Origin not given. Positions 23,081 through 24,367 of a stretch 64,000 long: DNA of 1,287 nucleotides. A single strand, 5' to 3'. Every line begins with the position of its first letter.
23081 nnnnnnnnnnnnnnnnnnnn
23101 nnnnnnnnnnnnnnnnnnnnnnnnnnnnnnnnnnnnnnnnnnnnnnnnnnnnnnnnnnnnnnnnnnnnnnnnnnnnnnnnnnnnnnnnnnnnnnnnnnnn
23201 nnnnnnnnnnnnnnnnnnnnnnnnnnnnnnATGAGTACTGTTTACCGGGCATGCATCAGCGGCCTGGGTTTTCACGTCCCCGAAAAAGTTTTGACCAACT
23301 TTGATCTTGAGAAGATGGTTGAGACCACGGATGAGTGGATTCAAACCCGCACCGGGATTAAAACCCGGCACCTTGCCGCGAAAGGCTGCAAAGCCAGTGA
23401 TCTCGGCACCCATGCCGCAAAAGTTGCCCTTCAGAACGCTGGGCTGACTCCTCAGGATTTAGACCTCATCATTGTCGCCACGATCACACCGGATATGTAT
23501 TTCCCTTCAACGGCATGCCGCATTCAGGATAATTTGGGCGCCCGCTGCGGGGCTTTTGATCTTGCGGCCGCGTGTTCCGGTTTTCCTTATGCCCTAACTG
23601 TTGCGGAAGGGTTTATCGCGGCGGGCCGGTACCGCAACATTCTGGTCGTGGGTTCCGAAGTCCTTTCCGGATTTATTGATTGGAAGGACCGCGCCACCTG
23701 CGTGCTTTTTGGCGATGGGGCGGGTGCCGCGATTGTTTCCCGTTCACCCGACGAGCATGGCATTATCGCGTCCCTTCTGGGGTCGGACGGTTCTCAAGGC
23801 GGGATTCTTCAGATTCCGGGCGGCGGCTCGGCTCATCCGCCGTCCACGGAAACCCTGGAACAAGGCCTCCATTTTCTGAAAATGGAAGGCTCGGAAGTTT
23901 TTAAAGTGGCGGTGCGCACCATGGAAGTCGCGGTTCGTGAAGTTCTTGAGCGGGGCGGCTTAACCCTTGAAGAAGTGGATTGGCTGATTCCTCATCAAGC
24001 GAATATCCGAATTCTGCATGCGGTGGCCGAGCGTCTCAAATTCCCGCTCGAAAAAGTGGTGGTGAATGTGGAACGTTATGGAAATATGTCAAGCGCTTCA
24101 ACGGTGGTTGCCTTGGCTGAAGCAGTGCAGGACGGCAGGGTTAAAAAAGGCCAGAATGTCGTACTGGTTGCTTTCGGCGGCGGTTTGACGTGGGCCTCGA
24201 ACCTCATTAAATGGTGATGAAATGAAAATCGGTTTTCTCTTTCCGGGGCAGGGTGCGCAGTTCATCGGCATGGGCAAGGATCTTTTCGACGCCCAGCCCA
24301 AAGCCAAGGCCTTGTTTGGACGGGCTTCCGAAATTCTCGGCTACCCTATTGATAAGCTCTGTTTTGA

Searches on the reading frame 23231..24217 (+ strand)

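Call 10: search_protein_families(library=ncbifam, proteins=[window:23231-24217:+], max_evalue=0.00001)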
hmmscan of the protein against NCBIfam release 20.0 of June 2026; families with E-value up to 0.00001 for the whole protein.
window:23231-24217:+ (328 aa): 17 families
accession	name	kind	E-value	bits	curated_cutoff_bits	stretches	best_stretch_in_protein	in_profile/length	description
NF006829.0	PRK09352.1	subfamily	1.1e-130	435.4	249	1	6-328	4-321/322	beta-ketoacyl-ACP synthase 3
TIGR00747.1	fabH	subfamily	2.4e-124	414.6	292.1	1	7-328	3-322/322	beta-ketoacyl-ACP synthase III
NF004623.0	PRK05963.1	equivalog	2.6e-81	273.4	437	1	4-325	3-325/328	beta-ketoacyl-ACP synthase III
NF005541.0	PRK07204.1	equivalog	2.2e-68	231.1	402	1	8-324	6-325/329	beta-ketoacyl-ACP synthase III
NF005308.0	PRK06840.1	equivalog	7.9e-52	176.4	315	1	7-328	5-335/339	3-oxoacyl-ACP synthase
NF005703.0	PRK07515.1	equivalog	1.3e-42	146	304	1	55-326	96-370/373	beta-ketoacyl-ACP synthase III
NF009519.0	PRK12880.1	equivalog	2.1e-40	139.2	436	1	6-327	7-337/353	beta-ketoacyl-ACP synthase III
NF006720.0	PRK09258.1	equivalog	2.5e-35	122.4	285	2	7-144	6-152/338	3-oxoacyl-ACP synthase III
NF003274.0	PRK04262.1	equivalog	6.6e-21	74.7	244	2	230-318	210-298/347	hydroxymethylglutaryl-CoA synthase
NF005293.2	PRK06816.1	subfamily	2e-17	63.3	450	1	227-313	270-361/378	StlD/DarB family beta-ketosynthase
NF053539.1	resorcinol_DarB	exception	4.1e-13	49.2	550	1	234-313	276-360/377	dialkylresorcinol biosynthesis protein DarB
TIGR00748.1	HMG_CoA_syn_Arc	equivalog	3.3e-12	46.3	353.35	1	233-319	212-298/345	hydroxymethylglutaryl-CoA synthase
NF042429.2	DHPHCoAsyn_DpgA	equivalog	1.9e-11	43.5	425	1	47-328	62-350/350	3,5-dihydroxyphenylacetyl-CoA synthase DpgA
NF004811.0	PRK06158.1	subfamily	3.5e-08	32.9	421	0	49-142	22-113/384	acetyl-CoA acetyltransferase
TIGR01930.1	AcCoA-C-Actrans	subfamily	7e-08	31.8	240.55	1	39-148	5-116/385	acetyl-CoA C-acyltransferase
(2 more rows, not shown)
